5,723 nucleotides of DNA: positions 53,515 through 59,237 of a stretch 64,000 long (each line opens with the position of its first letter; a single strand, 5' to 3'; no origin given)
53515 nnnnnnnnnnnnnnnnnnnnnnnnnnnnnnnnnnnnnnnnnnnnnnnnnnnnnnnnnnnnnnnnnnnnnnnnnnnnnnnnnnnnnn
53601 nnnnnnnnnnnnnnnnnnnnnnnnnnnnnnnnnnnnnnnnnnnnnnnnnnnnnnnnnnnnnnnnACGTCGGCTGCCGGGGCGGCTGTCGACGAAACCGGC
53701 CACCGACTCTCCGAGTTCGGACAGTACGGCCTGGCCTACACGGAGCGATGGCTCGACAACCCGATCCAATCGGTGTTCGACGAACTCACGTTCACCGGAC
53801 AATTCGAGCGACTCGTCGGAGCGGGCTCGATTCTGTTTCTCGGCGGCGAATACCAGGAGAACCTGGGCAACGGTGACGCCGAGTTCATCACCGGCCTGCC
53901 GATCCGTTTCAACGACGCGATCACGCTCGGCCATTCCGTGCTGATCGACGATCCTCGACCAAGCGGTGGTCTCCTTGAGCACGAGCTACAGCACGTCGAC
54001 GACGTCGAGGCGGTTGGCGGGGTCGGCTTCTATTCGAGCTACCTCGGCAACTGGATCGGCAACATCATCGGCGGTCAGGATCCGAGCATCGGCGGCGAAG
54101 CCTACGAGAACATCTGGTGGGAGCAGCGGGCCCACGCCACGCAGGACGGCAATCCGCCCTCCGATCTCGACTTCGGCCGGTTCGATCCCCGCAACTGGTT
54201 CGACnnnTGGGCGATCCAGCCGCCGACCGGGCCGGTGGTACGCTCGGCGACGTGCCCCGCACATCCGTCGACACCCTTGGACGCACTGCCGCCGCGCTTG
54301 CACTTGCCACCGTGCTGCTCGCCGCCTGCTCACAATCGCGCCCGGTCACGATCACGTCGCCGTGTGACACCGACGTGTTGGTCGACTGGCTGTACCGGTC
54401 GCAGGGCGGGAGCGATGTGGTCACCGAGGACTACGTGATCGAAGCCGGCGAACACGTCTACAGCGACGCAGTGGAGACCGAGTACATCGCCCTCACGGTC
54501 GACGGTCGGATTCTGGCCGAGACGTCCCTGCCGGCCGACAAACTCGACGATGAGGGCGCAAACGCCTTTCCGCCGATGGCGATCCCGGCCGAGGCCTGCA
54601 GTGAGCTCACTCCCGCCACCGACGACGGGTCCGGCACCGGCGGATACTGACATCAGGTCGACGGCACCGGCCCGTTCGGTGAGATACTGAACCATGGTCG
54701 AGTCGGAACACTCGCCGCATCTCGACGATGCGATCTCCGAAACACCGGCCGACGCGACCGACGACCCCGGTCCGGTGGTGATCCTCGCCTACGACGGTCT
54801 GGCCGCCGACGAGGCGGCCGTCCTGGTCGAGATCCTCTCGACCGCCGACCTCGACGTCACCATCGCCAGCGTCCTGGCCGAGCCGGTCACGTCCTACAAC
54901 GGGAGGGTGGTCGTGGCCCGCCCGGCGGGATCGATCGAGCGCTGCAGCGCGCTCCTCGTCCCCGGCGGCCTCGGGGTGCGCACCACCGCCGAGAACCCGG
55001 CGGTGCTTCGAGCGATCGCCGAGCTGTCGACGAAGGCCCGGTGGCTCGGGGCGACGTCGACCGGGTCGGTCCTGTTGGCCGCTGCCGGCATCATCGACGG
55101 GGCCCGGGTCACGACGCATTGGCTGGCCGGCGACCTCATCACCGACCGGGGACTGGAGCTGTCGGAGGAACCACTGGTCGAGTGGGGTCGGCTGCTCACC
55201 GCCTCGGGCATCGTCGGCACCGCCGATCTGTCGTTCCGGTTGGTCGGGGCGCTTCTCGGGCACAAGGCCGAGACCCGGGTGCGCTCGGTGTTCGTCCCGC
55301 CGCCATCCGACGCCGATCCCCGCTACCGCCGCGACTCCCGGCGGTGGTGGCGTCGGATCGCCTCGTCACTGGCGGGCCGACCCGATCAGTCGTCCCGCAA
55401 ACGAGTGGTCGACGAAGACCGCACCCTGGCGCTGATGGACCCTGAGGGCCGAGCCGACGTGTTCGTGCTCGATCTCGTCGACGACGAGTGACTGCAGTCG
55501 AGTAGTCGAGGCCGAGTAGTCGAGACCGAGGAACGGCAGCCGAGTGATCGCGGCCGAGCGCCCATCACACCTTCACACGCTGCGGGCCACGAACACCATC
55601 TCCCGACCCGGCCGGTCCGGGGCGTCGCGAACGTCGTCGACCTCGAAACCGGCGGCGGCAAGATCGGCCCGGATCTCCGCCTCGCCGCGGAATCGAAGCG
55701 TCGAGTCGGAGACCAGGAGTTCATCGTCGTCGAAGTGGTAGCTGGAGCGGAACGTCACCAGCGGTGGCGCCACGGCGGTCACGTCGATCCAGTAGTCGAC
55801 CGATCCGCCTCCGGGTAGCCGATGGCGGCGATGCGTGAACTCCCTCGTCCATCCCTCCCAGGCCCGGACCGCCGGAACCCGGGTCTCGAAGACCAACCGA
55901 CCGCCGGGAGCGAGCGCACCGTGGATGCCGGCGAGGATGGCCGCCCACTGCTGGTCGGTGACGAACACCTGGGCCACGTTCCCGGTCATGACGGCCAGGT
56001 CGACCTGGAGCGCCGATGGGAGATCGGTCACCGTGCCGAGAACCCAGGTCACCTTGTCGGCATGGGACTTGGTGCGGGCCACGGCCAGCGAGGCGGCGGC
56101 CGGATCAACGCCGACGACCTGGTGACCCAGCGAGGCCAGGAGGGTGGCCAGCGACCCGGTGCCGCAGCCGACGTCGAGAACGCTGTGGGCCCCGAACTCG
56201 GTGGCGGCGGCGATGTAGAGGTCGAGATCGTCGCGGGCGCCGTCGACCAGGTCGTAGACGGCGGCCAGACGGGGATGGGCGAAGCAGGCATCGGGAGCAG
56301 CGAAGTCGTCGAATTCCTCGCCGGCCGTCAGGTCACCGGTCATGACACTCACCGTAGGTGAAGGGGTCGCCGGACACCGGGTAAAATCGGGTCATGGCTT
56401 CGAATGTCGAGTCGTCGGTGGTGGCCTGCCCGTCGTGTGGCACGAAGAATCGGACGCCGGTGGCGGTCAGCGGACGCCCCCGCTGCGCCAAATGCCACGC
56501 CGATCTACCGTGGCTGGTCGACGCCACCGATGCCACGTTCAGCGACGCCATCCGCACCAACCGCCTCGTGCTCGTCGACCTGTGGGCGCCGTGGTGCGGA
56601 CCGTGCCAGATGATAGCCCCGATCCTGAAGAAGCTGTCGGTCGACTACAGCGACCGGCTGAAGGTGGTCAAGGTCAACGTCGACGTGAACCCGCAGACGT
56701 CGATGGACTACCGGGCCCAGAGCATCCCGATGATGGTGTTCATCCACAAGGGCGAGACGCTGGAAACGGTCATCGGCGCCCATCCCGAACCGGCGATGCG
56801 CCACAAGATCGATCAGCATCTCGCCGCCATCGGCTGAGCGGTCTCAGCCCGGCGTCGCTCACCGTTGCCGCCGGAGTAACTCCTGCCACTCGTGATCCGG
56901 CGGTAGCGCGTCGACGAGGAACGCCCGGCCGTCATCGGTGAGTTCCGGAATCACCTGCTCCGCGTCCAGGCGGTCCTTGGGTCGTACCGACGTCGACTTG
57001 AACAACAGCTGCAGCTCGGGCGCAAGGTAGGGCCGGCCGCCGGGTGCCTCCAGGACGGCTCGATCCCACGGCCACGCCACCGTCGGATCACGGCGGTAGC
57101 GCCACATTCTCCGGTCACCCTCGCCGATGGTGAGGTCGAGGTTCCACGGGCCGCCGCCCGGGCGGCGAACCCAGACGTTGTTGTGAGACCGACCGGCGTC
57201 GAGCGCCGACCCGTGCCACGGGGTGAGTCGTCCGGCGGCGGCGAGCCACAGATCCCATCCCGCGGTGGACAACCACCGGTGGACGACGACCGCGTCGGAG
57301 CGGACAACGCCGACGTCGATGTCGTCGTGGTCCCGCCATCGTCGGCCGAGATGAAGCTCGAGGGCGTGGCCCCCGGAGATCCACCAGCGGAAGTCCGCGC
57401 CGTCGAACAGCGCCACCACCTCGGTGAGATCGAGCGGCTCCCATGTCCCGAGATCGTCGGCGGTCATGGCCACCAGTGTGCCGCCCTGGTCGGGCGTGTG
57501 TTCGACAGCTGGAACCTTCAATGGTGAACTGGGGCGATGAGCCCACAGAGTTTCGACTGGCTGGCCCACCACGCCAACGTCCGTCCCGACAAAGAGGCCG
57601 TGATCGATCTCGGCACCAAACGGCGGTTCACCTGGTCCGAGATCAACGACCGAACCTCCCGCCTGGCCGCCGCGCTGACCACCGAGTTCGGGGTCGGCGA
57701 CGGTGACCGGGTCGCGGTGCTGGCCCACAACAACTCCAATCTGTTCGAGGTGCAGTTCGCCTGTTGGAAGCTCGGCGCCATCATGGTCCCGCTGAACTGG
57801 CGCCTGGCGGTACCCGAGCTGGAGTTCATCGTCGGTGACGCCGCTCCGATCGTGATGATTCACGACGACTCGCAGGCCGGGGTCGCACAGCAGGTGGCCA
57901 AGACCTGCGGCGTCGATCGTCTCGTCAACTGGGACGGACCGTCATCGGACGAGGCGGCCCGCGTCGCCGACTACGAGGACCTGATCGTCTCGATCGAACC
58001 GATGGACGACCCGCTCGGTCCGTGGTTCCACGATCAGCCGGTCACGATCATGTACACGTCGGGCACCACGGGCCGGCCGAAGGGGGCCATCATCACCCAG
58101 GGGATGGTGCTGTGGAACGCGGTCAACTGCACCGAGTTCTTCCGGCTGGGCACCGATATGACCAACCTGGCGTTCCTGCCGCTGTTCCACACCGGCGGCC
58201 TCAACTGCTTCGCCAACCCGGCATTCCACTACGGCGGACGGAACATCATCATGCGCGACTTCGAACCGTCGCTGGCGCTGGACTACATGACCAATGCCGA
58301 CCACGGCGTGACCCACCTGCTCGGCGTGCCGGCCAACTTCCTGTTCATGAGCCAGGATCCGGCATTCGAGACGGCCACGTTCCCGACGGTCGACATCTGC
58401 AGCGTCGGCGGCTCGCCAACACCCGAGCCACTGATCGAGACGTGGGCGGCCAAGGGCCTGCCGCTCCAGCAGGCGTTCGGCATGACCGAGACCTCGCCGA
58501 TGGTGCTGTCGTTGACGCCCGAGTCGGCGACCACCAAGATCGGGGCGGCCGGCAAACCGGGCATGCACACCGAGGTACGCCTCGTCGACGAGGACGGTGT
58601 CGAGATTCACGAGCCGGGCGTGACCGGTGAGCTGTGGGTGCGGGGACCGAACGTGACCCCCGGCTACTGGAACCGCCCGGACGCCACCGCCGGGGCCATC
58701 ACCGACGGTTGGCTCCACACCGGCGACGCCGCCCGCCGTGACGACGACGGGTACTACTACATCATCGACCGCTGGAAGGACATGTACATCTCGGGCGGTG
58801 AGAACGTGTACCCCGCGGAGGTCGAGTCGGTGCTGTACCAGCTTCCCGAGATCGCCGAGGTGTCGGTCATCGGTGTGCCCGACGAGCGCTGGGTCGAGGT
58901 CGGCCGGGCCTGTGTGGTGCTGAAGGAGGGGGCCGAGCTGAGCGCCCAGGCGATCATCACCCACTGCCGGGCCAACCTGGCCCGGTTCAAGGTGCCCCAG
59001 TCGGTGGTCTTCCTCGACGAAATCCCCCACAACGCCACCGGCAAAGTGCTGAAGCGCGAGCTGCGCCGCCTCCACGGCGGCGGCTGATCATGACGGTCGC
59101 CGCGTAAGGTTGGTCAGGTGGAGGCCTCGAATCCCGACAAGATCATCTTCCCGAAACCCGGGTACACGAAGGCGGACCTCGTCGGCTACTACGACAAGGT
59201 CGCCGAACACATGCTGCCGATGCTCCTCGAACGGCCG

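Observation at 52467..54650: Satellite polymorphic-toxin module: WXG100-like targeting domain fused to a DUF4157-like HExxH metallopeptidase domain, with coupled accessory and lipoprotein genes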

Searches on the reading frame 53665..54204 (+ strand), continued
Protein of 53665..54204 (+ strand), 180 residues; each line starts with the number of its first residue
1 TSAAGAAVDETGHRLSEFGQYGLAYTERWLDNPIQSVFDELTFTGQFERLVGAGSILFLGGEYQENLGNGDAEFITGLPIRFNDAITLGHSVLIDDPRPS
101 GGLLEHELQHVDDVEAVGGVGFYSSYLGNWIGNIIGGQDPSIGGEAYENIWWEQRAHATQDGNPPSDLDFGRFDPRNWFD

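Call 86: list_cluster_members(proteins=[P0009, P0010, P0011, P0012, P0013, P0021, P0032, P0034, P0043, P0046])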
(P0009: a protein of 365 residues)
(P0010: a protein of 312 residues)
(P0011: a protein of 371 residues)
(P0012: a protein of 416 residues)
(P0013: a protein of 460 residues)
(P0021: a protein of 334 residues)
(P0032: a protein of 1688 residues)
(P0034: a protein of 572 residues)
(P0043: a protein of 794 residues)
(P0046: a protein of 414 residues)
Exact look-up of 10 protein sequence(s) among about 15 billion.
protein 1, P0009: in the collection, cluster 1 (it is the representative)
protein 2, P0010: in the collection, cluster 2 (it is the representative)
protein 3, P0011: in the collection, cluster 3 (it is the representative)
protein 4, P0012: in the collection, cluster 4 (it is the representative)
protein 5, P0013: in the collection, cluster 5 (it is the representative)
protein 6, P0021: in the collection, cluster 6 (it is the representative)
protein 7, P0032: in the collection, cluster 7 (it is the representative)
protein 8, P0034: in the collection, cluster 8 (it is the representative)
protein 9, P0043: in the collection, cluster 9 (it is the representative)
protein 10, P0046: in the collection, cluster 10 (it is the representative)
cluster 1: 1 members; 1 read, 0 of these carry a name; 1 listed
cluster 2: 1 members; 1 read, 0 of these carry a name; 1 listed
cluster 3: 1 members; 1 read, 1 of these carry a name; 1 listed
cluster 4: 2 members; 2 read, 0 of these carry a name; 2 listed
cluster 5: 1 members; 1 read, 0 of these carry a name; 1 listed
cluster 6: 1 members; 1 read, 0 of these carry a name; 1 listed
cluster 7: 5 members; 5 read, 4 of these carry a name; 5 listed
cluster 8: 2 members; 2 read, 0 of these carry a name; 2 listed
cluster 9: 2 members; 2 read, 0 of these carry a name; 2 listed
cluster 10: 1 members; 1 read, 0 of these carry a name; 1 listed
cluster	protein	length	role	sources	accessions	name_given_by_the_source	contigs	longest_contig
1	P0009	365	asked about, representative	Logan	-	-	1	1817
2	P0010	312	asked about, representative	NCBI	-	-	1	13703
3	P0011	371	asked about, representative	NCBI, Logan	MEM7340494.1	MAG: hypothetical protein AAF467_17690 [Actinomycetota bacterium]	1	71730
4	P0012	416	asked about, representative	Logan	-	-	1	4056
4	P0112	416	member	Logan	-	-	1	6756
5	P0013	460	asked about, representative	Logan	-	-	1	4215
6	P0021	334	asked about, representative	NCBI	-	-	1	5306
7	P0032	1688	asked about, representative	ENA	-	-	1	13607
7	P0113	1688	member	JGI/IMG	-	RHS repeat-associated protein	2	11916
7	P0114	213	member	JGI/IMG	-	hypothetical protein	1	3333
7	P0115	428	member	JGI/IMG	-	RHS repeat-associated protein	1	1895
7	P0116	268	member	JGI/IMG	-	hypothetical protein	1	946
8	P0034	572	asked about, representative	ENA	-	-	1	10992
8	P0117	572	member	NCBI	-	-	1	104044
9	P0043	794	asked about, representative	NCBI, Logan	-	-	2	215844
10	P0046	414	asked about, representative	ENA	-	-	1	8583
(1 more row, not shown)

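Call 87: find_encoding_contigs(protein=P0032, flank=4000, max_places=2)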
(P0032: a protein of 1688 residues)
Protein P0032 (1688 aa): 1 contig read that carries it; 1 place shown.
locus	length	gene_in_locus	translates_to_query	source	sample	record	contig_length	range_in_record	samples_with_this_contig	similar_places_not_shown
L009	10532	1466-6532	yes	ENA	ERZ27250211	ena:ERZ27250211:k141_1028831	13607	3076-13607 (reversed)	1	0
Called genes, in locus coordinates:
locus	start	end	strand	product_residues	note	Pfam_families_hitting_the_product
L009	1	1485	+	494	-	?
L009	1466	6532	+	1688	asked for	PF05593:RHS_repeat (faint)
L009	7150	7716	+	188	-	-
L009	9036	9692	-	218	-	PF00239:Resolvase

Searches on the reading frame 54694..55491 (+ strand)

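Call 3: search_protein_families(library=pfam, proteins=[window:54694-55491:+], max_evalue=1)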
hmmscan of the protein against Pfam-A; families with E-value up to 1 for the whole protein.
window:54694-55491:+ (265 aa): 1 family
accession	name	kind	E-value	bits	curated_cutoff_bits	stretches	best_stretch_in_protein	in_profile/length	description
PF01965.30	DJ-1_PfpI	-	1.5e-18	67.6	26.6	1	28-181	3-160/165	DJ-1/PfpI family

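Call 4: search_protein_families(library=ncbifam, proteins=[window:54694-55491:+], max_evalue=1)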
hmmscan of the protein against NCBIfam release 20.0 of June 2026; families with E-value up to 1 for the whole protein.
window:54694-55491:+ (265 aa): 4 families
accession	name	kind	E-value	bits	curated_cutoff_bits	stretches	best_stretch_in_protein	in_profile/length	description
NF006902.0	PRK09393.1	equivalog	1.2e-13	51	425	1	22-204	7-199/327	transcriptional regulator FtrA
TIGR01383.1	not_thiJ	equivalog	1.3e-09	38.1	131.25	1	28-197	2-178/180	DJ-1 family glyoxalase III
TIGR01382.1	PfpI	subfamily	2.8e-06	27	139.05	1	28-143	2-122/169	DJ-1/PfpI/YhbO family deglycase/protease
NF052371.1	TransRegGbdRPseu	equivalog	4.4e-06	26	480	1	83-144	82-142/365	choline metabolism transcriptional regulator GbdR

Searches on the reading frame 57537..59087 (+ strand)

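Call 100: search_protein_families(library=pfam, proteins=[window:57537-59087:+], max_evalue=0.00001)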
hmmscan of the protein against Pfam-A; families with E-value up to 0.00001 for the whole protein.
window:57537-59087:+ (516 aa): 2 families
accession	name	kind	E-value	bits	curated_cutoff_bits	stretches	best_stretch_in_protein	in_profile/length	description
PF00501.34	AMP-binding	-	6.3e-82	275.8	29.9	1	10-378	2-384/384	AMP-binding enzyme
PF13193.12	AMP-binding_C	-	2.9e-20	73.4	24.5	1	428-503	1-76/76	AMP-binding enzyme C-terminal domain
